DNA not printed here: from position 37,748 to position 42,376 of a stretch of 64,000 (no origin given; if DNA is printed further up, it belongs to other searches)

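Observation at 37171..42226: ElbD-like four-domain megaenzyme (FAR-acyl-AMP ligase-ACP-PlsC) followed by a HAD phosphatase: candidate ether/alkyl-glycerolipid module with permuted domain order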

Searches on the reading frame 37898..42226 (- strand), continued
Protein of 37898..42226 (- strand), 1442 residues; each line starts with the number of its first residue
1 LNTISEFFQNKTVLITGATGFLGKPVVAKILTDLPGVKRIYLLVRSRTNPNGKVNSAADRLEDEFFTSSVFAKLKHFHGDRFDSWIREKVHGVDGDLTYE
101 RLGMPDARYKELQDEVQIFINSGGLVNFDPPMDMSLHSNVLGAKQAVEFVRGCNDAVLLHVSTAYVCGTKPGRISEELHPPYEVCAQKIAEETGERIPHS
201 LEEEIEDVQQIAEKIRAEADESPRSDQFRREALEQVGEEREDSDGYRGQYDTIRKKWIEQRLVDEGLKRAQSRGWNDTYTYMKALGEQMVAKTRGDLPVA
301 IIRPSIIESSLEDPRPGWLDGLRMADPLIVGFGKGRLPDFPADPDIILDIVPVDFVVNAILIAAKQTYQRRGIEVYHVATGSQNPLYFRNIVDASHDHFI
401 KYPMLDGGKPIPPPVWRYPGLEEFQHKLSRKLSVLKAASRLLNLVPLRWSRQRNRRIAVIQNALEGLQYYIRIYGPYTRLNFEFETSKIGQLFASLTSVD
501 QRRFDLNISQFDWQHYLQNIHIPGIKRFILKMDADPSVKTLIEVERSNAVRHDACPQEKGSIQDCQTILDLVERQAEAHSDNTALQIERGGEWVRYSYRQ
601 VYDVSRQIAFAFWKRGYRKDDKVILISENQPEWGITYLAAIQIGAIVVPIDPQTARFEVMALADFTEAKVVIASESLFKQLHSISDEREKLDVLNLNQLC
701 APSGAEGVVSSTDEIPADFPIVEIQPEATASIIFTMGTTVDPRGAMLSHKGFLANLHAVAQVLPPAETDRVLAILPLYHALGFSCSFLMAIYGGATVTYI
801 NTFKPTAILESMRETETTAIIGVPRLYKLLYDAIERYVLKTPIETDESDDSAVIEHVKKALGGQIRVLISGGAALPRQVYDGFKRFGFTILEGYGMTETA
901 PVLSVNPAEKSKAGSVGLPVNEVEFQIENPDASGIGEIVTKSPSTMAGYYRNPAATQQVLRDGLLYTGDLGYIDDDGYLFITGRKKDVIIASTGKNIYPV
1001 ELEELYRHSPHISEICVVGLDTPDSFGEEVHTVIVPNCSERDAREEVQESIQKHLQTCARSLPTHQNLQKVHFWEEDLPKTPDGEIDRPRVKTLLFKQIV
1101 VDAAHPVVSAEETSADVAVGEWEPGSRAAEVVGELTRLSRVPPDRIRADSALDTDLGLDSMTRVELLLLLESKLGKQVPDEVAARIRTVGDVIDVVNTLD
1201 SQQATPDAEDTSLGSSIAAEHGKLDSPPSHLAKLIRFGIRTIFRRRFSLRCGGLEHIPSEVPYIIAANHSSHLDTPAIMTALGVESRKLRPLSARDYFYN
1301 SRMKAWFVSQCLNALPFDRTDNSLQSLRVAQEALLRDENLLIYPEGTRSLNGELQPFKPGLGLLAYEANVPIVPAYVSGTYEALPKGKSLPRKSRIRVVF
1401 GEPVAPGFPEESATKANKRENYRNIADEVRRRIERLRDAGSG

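Call 69: find_homologous_proteins(query=P0291, max_evalue=1e-50)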
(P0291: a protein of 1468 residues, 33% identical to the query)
Query P0291 (1468 aa): 987 proteins with E <= 1e-50 among 8000 candidates; the best 120 are listed.
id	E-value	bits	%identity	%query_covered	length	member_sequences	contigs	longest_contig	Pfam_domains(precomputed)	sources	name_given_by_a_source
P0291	0.0e+0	3289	100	100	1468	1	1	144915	PF00550.32,PF01073.26,PF03015.25,PF00501.35,PF13193.13,PF07993.19,PF01553.27,PF01370.28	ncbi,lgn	-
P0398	0.0e+0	1322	46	99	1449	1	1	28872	PF00550.32,PF01073.26,PF00501.35,PF13193.13,PF07993.19,PF01553.27,PF01370.28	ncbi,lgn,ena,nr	ncbi:MAG: AMP-binding protein [Planctomycetes bacterium]|nr:AMP-binding protein [Planctomycetota bac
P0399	0.0e+0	1322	46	99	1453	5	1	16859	PF00550.32,PF01073.26,PF03015.25,PF00501.35,PF13193.13,PF07993.19,PF01553.27,PF01370.28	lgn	-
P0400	0.0e+0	1321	47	99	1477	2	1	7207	PF00550.32,PF01073.26,PF03015.25,PF00501.35,PF13193.13,PF07993.19,PF01553.27,PF01370.28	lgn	-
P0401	0.0e+0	1300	47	99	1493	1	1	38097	PF00550.32,PF03015.25,PF00501.35,PF13193.13,PF07993.19,PF01553.27,PF01370.28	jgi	-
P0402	0.0e+0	1296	46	98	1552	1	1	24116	PF00550.32,PF01073.26,PF03015.25,PF00501.35,PF13193.13,PF07993.19,PF01553.27,PF01370.28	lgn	-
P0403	0.0e+0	1292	46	98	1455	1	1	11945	PF00550.32,PF01073.26,PF03015.25,PF00501.35,PF13193.13,PF07993.19,PF01553.27,PF01370.28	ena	-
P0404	0.0e+0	1291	46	99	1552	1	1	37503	PF00550.32,PF03015.25,PF00501.35,PF13193.13,PF07993.19,PF01553.27,PF01370.28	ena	-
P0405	0.0e+0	1290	47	99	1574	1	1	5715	PF00550.32,PF03015.25,PF00501.35,PF13193.13,PF07993.19,PF01553.27,PF01370.28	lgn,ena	-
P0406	0.0e+0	1289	46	99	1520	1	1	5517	PF00550.32,PF01073.26,PF03015.25,PF00501.35,PF13193.13,PF07993.19,PF01553.27,PF01370.28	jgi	jgi:long-chain acyl-CoA synthetase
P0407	0.0e+0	1288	45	98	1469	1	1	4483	PF00550.32,PF01073.26,PF00501.35,PF13193.13,PF07993.19,PF01553.27,PF01370.28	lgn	-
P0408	0.0e+0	1285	45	99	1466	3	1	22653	PF00550.32,PF01073.26,PF03015.25,PF00501.35,PF13193.13,PF07993.19,PF01553.27,PF01370.28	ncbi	-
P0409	0.0e+0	1282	45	99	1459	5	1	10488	PF00550.32,PF01073.26,PF03015.25,PF00501.35,PF13193.13,PF07993.19,PF01553.27,PF01370.28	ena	-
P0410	0.0e+0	1281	45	99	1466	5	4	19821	PF00550.32,PF01073.26,PF00501.35,PF13193.13,PF07993.19,PF01553.27,PF01370.28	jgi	-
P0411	0.0e+0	1280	46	99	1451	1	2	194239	PF00550.32,PF01073.26,PF00501.35,PF13193.13,PF07993.19,PF01553.27,PF01370.28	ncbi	ncbi:MAG: AMP-binding protein [Planctomycetota bacterium]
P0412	0.0e+0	1277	46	99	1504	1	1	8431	PF00550.32,PF03015.25,PF00501.35,PF13193.13,PF07993.19,PF01553.27,PF01370.28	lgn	-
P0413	0.0e+0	1276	45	98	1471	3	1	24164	PF00550.32,PF03015.25,PF00501.35,PF13193.13,PF07993.19,PF01553.27,PF01370.28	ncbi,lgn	-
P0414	0.0e+0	1270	46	98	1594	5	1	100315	PF00550.32,PF01073.26,PF03015.25,PF00501.35,PF13193.13,PF07993.19,PF01553.27,PF01370.28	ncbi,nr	ncbi:MAG: AMP-binding protein [Planctomycetes bacterium]|nr:AMP-binding protein [Planctomycetota bac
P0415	0.0e+0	1255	45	98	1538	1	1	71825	PF00550.32,PF03015.25,PF00501.35,PF13193.13,PF07993.19,PF01553.27,PF01370.28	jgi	jgi:long-chain acyl-CoA synthetase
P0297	0.0e+0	1247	45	99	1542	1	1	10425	PF00550.32,PF03015.25,PF00501.35,PF13193.13,PF07993.19,PF01553.27,PF01370.28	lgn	-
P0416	0.0e+0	1244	44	99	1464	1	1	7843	PF00550.32,PF01073.26,PF03015.25,PF00501.35,PF13193.13,PF07993.19,PF01553.27,PF01370.28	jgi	jgi:long-chain acyl-CoA synthetase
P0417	0.0e+0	1235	45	99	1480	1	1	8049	PF00550.32,PF03015.25,PF00501.35,PF13193.13,PF07993.19,PF01553.27,PF01370.28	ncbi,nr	ncbi:AMP-binding protein [bacterium]|nr:AMP-binding protein [bacterium]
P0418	0.0e+0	1229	45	99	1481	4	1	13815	PF00550.32,PF03015.25,PF00501.35,PF13193.13,PF07993.19,PF01553.27,PF01370.28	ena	-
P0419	0.0e+0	1228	44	98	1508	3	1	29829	PF00550.32,PF03015.25,PF00501.35,PF13193.13,PF07993.19,PF01553.27,PF01370.28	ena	-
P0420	0.0e+0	1226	45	97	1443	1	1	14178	PF00550.32,PF03015.25,PF00501.35,PF13193.13,PF07993.19,PF01553.27,PF01370.28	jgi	jgi:long-chain acyl-CoA synthetase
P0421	0.0e+0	1221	44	99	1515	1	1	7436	PF00550.32,PF03015.25,PF00501.35,PF13193.13,PF07993.19,PF01553.27,PF01370.28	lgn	-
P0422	0.0e+0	1061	40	98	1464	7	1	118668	PF00550.32,PF03015.25,PF00501.35,PF07993.19,PF01553.27,PF01370.28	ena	-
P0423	0.0e+0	1052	41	99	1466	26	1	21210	PF00550.32,PF03015.25,PF00501.35,PF13193.13,PF07993.19,PF01553.27,PF01370.28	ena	-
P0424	0.0e+0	1041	40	98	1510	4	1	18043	PF00550.32,PF03015.25,PF00501.35,PF13193.13,PF07993.19,PF01553.27,PF01370.28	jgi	jgi:long-chain acyl-CoA synthetase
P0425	0.0e+0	1041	39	97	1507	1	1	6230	PF03015.25,PF00501.35,PF23562.3,PF13193.13,PF07993.19,PF01553.27,PF01370.28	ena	-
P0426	0.0e+0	1040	41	99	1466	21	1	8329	PF00550.32,PF03015.25,PF00501.35,PF13193.13,PF07993.19,PF01553.27,PF01370.28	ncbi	ncbi:MAG: AMP-binding protein [Myxococcaceae bacterium]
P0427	0.0e+0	1039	39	99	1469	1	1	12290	PF00550.32,PF00501.35,PF13193.13,PF07993.19,PF01553.27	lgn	-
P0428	0.0e+0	1036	41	99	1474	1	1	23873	PF00550.32,PF03015.25,PF00501.35,PF13193.13,PF07993.19,PF01553.27,PF01370.28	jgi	jgi:long-chain acyl-CoA synthetase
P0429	0.0e+0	1036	41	99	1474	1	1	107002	PF00550.32,PF03015.25,PF00501.35,PF13193.13,PF07993.19,PF01553.27,PF01370.28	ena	-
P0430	0.0e+0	1035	40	99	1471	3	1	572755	PF00550.32,PF03015.25,PF00501.35,PF13193.13,PF07993.19,PF01553.27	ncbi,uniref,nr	ncbi:AMP-binding protein [Hyalangium gracile]|uniref:AMP-binding protein n=1 Tax=Hyalangium gracile 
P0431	0.0e+0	1035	41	99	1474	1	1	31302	PF00550.32,PF03015.25,PF00501.35,PF13193.13,PF07993.19,PF01553.27,PF01370.28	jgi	-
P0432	0.0e+0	1035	41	99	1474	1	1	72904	PF00550.32,PF03015.25,PF00501.35,PF13193.13,PF07993.19,PF01553.27,PF01370.28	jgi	-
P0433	0.0e+0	1033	42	99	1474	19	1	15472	PF00550.32,PF03015.25,PF00501.35,PF13193.13,PF07993.19,PF01553.27,PF01370.28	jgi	-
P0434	0.0e+0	1028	39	99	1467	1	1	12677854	PF00550.32,PF03015.25,PF00501.35,PF13193.13,PF07993.19,PF01553.27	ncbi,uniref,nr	ncbi:AMP-binding protein [Archangium violaceum]|uniref:AMP-binding protein n=1 Tax=Archangium violac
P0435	0.0e+0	1027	39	98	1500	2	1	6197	PF00550.32,PF03015.25,PF00501.35,PF13193.13,PF07993.19,PF01553.27,PF01370.28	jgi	-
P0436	0.0e+0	1027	39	99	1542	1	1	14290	PF00550.32,PF01073.26,PF03015.25,PF00501.35,PF13193.13,PF07993.19,PF01553.27,PF01370.28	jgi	jgi:long-chain acyl-CoA synthetase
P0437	0.0e+0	1027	39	99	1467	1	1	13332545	PF00550.32,PF03015.25,PF00501.35,PF13193.13,PF07993.19,PF01553.27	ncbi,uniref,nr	ncbi:AMP-binding protein [Archangium violaceum]|uniref:AMP-binding protein n=1 Tax=Archangium violac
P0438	0.0e+0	1027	39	99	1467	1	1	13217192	PF00550.32,PF00501.35,PF13193.13,PF07993.19,PF01553.27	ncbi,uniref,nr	ncbi:AMP-binding protein [Archangium minus]|uniref:AMP-binding protein n=1 Tax=Archangium minus TaxI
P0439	0.0e+0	1026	39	99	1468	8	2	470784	PF00550.32,PF00501.35,PF13193.13,PF07993.19,PF01553.27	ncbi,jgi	jgi:long-chain acyl-CoA synthetase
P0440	0.0e+0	1022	39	99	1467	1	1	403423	PF00550.32,PF00501.35,PF13193.13,PF07993.19,PF01553.27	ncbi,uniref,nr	ncbi:AMP-dependent synthetase [Archangium sp. Cb G35]|uniref:AMP-binding protein n=1 Tax=Archangium 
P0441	0.0e+0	1022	39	99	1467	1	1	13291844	PF00550.32,PF00501.35,PF13193.13,PF07993.19,PF01553.27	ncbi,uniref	ncbi:AMP-binding protein [Archangium violaceum]|uniref:AMP-binding protein n=1 Tax=Archangium violac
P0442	0.0e+0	1021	39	99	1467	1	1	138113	PF00550.32,PF00501.35,PF13193.13,PF07993.19,PF01553.27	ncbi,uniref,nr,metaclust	ncbi:AMP-binding protein [Archangium violaceum]|uniref:AMP-dependent synthetase n=1 Tax=Archangium v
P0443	0.0e+0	1020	39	98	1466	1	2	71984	PF00550.32,PF03015.25,PF00501.35,PF13193.13,PF07993.19,PF01553.27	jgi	-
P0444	0.0e+0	1019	40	99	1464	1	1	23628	PF00550.32,PF03015.25,PF00501.35,PF13193.13,PF07993.19,PF01553.27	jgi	jgi:long-chain acyl-CoA synthetase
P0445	0.0e+0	1019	39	99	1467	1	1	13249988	PF00550.32,PF00501.35,PF13193.13,PF07993.19,PF01553.27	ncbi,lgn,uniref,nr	ncbi:AMP-binding protein [Archangium violaceum]|uniref:AMP-binding protein n=1 Tax=Archangium violac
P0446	0.0e+0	1019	39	98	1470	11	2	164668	PF00550.32,PF03015.25,PF00501.35,PF13193.13,PF07993.19,PF01553.27,PF01370.28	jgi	jgi:long-chain acyl-CoA synthetase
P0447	0.0e+0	1018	39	99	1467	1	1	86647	PF00550.32,PF00501.35,PF13193.13,PF07993.19,PF01553.27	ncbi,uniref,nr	ncbi:MAG TPA: AMP-binding protein [Archangium sp.]|uniref:AMP-binding protein n=1 Tax=Archangium sp.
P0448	0.0e+0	1016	41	98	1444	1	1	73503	PF00550.32,PF03015.25,PF00501.35,PF23562.3,PF13193.13,PF07993.19,PF01553.27,PF01370.28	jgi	jgi:long-chain acyl-CoA synthetase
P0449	1.6e-298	1012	41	98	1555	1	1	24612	PF04321.24,PF00550.32,PF03015.25,PF00501.35,PF13193.13,PF07993.19,PF01553.27,PF01370.28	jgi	jgi:long-chain acyl-CoA synthetase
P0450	3.9e-298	1011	39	98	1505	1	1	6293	PF03015.25,PF00501.35,PF13193.13,PF07993.19,PF01553.27,PF01370.28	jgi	jgi:long-chain acyl-CoA synthetase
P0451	4.0e-298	1011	39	98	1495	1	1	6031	PF00550.32,PF03015.25,PF00501.35,PF13193.13,PF07993.19,PF01553.27,PF01370.28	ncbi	-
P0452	8.9e-297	1006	39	99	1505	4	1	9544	PF00550.32,PF00501.35,PF13193.13,PF07993.19,PF01553.27,PF01370.28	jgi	-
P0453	1.0e-296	1006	39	99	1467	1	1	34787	PF00550.32,PF00501.35,PF13193.13,PF07993.19,PF01553.27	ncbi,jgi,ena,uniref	ncbi:AMP-binding protein [Archangium sp.]|jgi:long-chain acyl-CoA synthetase|uniref:AMP-binding prot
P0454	1.2e-296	1006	40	98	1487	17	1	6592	PF04321.24,PF00550.32,PF03015.25,PF00501.35,PF13193.13,PF07993.19,PF01553.27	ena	-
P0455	1.5e-296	1005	39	98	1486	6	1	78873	PF04321.24,PF00550.32,PF03015.25,PF00501.35,PF07993.19,PF01553.27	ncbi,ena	-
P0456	2.0e-296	1005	39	98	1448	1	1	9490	PF04321.24,PF00550.32,PF03015.25,PF00501.35,PF07993.19,PF01553.27,PF01370.28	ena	-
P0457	5.4e-296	1004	39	97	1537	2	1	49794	PF04321.24,PF00550.32,PF03015.25,PF00501.35,PF13193.13,PF07993.19,PF01553.27,PF01370.28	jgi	jgi:long-chain acyl-CoA synthetase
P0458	7.7e-296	1003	40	98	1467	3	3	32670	PF00550.32,PF03015.25,PF00501.35,PF07993.19,PF01553.27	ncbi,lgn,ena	-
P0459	9.0e-296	1003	40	98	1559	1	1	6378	PF04321.24,PF00550.32,PF03015.25,PF00501.35,PF13193.13,PF07993.19,PF01553.27,PF01370.28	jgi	jgi:long-chain acyl-CoA synthetase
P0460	1.6e-295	1002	38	97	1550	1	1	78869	PF04321.24,PF00550.32,PF03015.25,PF00501.35,PF13193.13,PF07993.19,PF01553.27,PF01370.28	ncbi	-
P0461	2.1e-295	1002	41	98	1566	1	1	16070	PF04321.24,PF00550.32,PF03015.25,PF00501.35,PF13193.13,PF07993.19,PF01553.27,PF01370.28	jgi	jgi:long-chain acyl-CoA synthetase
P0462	2.4e-295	1001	40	98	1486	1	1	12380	PF04321.24,PF00550.32,PF03015.25,PF00501.35,PF07993.19,PF01553.27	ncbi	ncbi:MAG: AMP-binding protein [Myxococcales bacterium]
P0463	4.6e-295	1000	39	99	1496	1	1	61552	PF00550.32,PF00501.35,PF13193.13,PF07993.19,PF01553.27,PF01370.28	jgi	jgi:long-chain acyl-CoA synthetase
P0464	8.2e-295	1000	39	98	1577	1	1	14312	PF00550.32,PF03015.25,PF00501.35,PF07993.19,PF01553.27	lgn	-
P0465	8.6e-295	1000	41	98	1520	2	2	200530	PF04321.24,PF00550.32,PF03015.25,PF00501.35,PF13193.13,PF07993.19,PF01553.27,PF01370.28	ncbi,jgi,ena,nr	ncbi:MAG TPA: AMP-binding protein [Anaeromyxobacteraceae bacterium]|nr:AMP-binding protein [Anaeromy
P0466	1.1e-294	999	40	98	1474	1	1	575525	PF00550.32,PF03015.25,PF00501.35,PF13193.13,PF07993.19,PF01553.27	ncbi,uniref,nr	ncbi:AMP-binding protein [Myxococcus sp. K15C18031901]|uniref:AMP-binding protein n=1 Tax=Myxococcus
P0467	1.7e-294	999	39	97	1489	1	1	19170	PF00550.32,PF03015.25,PF00501.35,PF07993.19,PF01553.27,PF01370.28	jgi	jgi:long-chain acyl-CoA synthetase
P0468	2.0e-294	998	39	98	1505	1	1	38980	PF04321.24,PF00550.32,PF03015.25,PF00501.35,PF07993.19,PF01553.27,PF01370.28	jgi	jgi:long-chain acyl-CoA synthetase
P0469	3.1e-294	998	40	98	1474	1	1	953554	PF00550.32,PF03015.25,PF00501.35,PF13193.13,PF07993.19,PF01553.27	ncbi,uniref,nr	ncbi:AMP-binding protein [Myxococcus stipitatus]|uniref:AMP-binding protein n=1 Tax=Myxococcus stipi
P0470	1.8e-293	995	40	97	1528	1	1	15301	PF04321.24,PF00550.32,PF03015.25,PF00501.35,PF13193.13,PF07993.19,PF01553.27,PF01370.28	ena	-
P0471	2.2e-293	995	40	98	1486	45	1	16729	PF04321.24,PF00550.32,PF03015.25,PF00501.35,PF13193.13,PF07993.19,PF01553.27,PF01370.28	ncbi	ncbi:MAG TPA: AMP-binding protein [Myxococcales bacterium]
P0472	2.4e-293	995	39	98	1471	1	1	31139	PF00550.32,PF03015.25,PF00501.35,PF13193.13,PF07993.19,PF01553.27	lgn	-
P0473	2.5e-293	995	39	98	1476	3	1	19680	PF00550.32,PF03015.25,PF00501.35,PF13193.13,PF07993.19,PF01553.27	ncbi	-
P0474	2.7e-293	995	40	98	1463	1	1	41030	PF00550.32,PF03015.25,PF00501.35,PF13193.13,PF07993.19,PF01553.27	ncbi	-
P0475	2.7e-293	995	39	98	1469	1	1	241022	PF00550.32,PF03015.25,PF00501.35,PF13193.13,PF07993.19,PF01553.27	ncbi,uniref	ncbi:AMP-binding protein [Corallococcus sp. RDP092CA]|uniref:AMP-binding protein n=1 Tax=Corallococc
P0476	3.0e-293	994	38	98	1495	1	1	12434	PF03015.25,PF00501.35,PF13193.13,PF07993.19,PF01553.27,PF01370.28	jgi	jgi:long-chain acyl-CoA synthetase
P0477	3.3e-293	994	40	98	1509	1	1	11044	PF04321.24,PF00550.32,PF03015.25,PF00501.35,PF07993.19,PF01553.27,PF01370.28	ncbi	-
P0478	3.9e-293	994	40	99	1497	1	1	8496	PF00550.32,PF03015.25,PF00501.35,PF13193.13,PF07993.19,PF01553.27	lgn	-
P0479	4.0e-293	994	39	99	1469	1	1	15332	PF00550.32,PF00501.35,PF13193.13,PF07993.19,PF01553.27,PF01370.28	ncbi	-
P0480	5.6e-293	994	39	99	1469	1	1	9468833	PF00550.32,PF00501.35,PF13193.13,PF07993.19,PF01553.27,PF01370.28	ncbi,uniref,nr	ncbi:AMP-binding protein [Archangium primigenium]|uniref:AMP-binding protein n=1 Tax=[Archangium] pr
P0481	6.0e-293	993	38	97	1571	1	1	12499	PF00550.32,PF03015.25,PF00501.35,PF13193.13,PF07993.19,PF01553.27,PF01370.28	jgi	jgi:long-chain acyl-CoA synthetase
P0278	7.8e-293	993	39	98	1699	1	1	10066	PF00550.32,PF03015.25,PF00501.35,PF13193.13,PF07993.19,PF01553.27,PF01370.28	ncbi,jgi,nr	ncbi:MAG TPA: AMP-binding protein [Myxococcota bacterium]|jgi:long-chain acyl-CoA synthetase|nr:AMP-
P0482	8.9e-293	993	39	99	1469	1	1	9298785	PF00550.32,PF00501.35,PF13193.13,PF07993.19,PF01553.27,PF01370.28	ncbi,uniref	ncbi:AMP-binding protein [Melittangium boletus]|uniref:AMP-binding protein n=1 Tax=Melittangium bole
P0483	1.1e-292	993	41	98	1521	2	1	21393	PF04321.24,PF00550.32,PF03015.25,PF00501.35,PF13193.13,PF07993.19,PF01553.27,PF01370.28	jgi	jgi:long-chain acyl-CoA synthetase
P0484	1.9e-292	992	42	94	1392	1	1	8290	PF04321.24,PF00550.32,PF03015.25,PF00501.35,PF07993.19,PF01553.27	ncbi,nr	ncbi:MAG TPA: AMP-binding protein, partial [Anaeromyxobacteraceae bacterium]|nr:AMP-binding protein 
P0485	2.4e-292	991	37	98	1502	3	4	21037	PF04321.24,PF00550.32,PF01073.26,PF03015.25,PF00501.35,PF13193.13,PF07993.19,PF01553.27,PF01370.28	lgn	-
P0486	7.8e-292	990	38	99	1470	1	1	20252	PF00550.32,PF03015.25,PF00501.35,PF23562.3,PF13193.13,PF07993.19,PF01553.27,PF01370.28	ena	-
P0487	1.1e-291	989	38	99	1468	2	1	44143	PF00550.32,PF03015.25,PF00501.35,PF13193.13,PF07993.19,PF01553.27,PF01370.28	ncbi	-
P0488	1.4e-291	989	40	74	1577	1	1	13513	PF04321.24,PF00550.32,PF03015.25,PF00501.35,PF13193.13,PF07993.19,PF01553.27,PF01370.28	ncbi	ncbi:MAG TPA: AMP-binding protein [Anaeromyxobacter sp.]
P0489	1.4e-291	989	39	98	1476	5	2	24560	PF00550.32,PF03015.25,PF00501.35,PF13193.13,PF07993.19,PF01553.27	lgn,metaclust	metaclust:status=active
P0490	1.8e-291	989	39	99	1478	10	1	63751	PF04321.24,PF00550.32,PF03015.25,PF00501.35,PF13193.13,PF07993.19,PF01553.27,PF01370.28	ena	-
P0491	2.2e-291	988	41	98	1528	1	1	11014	PF04321.24,PF00550.32,PF03015.25,PF00501.35,PF13193.13,PF07993.19,PF01553.27,PF01370.28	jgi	jgi:long-chain acyl-CoA synthetase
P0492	3.0e-291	988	40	99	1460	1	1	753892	PF00550.32,PF03015.25,PF00501.35,PF13193.13,PF07993.19,PF01553.27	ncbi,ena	-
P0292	3.5e-291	988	39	97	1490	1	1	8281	PF00550.32,PF00501.35,PF23562.3,PF13193.13,PF07993.19,PF01553.27,PF01370.28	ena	-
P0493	6.7e-291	987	39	98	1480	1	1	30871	PF00550.32,PF03015.25,PF00501.35,PF13193.13,PF07993.19,PF01553.27,PF01370.28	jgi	jgi:long-chain acyl-CoA synthetase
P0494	8.8e-291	986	40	98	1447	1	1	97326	PF04321.24,PF00550.32,PF03015.25,PF00501.35,PF07993.19,PF01553.27,PF01370.28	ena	-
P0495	9.0e-291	986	38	97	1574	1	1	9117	PF04321.24,PF00550.32,PF03015.25,PF00501.35,PF13193.13,PF07993.19,PF01553.27,PF01370.28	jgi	jgi:long-chain acyl-CoA synthetase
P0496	9.2e-291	986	39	98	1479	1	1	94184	PF00550.32,PF03015.25,PF00501.35,PF07993.19,PF01553.27,PF01370.28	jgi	jgi:long-chain acyl-CoA synthetase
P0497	1.1e-290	986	39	98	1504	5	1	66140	PF04321.24,PF00550.32,PF03015.25,PF00501.35,PF13193.13,PF07993.19,PF01553.27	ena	-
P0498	1.2e-290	986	37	97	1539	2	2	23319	PF00550.32,PF03015.25,PF00501.35,PF23562.3,PF13193.13,PF07993.19,PF01553.27,PF01370.28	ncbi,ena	-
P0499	1.8e-290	985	40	99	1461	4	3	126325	PF00550.32,PF03015.25,PF00501.35,PF13193.13,PF07993.19,PF01553.27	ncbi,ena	ncbi:MAG: AMP-binding protein [Myxococcaceae bacterium]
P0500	2.0e-290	985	39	98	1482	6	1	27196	PF00550.32,PF03015.25,PF00501.35,PF13193.13,PF07993.19,PF01553.27,PF01370.28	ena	-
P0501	2.2e-290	985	41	98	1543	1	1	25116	PF04321.24,PF00550.32,PF03015.25,PF00501.35,PF13193.13,PF07993.19,PF01553.27,PF01370.28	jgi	jgi:long-chain acyl-CoA synthetase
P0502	2.2e-290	985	39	97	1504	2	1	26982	PF00550.32,PF03015.25,PF00501.35,PF23562.3,PF13193.13,PF07993.19,PF01553.27,PF01370.28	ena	-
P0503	2.3e-290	985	38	98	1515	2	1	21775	PF04321.24,PF00550.32,PF03015.25,PF00501.35,PF13193.13,PF07993.19,PF01553.27,PF01370.28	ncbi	-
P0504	4.4e-290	984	39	98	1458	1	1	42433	PF00550.32,PF03015.25,PF00501.35,PF07993.19,PF01553.27,PF01370.28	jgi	jgi:long-chain acyl-CoA synthetase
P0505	5.1e-290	984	39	98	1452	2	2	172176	PF04321.24,PF00550.32,PF03015.25,PF00501.35,PF13193.13,PF07993.19,PF01553.27,PF01370.28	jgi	jgi:long-chain acyl-CoA synthetase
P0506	5.5e-290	984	38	98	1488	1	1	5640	PF00550.32,PF03015.25,PF00501.35,PF07993.19,PF01553.27,PF01370.28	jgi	jgi:long-chain acyl-CoA synthetase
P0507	5.5e-290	984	38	97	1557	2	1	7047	PF04321.24,PF00550.32,PF03015.25,PF00501.35,PF13193.13,PF07993.19,PF01553.27,PF01370.28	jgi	jgi:long-chain acyl-CoA synthetase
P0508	5.7e-290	984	38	97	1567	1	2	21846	PF00550.32,PF03015.25,PF00501.35,PF13193.13,PF07993.19,PF01553.27,PF01370.28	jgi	jgi:long-chain acyl-CoA synthetase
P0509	6.5e-290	983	40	99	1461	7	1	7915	PF00550.32,PF03015.25,PF00501.35,PF13193.13,PF07993.19,PF01553.27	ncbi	-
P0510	2.2e-289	982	40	98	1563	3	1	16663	PF04321.24,PF00550.32,PF03015.25,PF00501.35,PF13193.13,PF07993.19,PF01553.27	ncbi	ncbi:MAG: AMP-binding protein [Anaeromyxobacteraceae bacterium]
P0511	2.6e-289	981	39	97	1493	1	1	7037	PF00550.32,PF03015.25,PF00501.35,PF07993.19,PF01553.27,PF01370.28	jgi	jgi:long-chain acyl-CoA synthetase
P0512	2.8e-289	981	38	97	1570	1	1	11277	PF00550.32,PF03015.25,PF00501.35,PF23562.3,PF13193.13,PF07993.19,PF01553.27,PF01370.28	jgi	jgi:long-chain acyl-CoA synthetase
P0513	3.6e-289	981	44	49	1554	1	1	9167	PF00550.32,PF03015.25,PF00501.35,PF13193.13,PF07993.19,PF01553.27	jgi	jgi:long-chain acyl-CoA synthetase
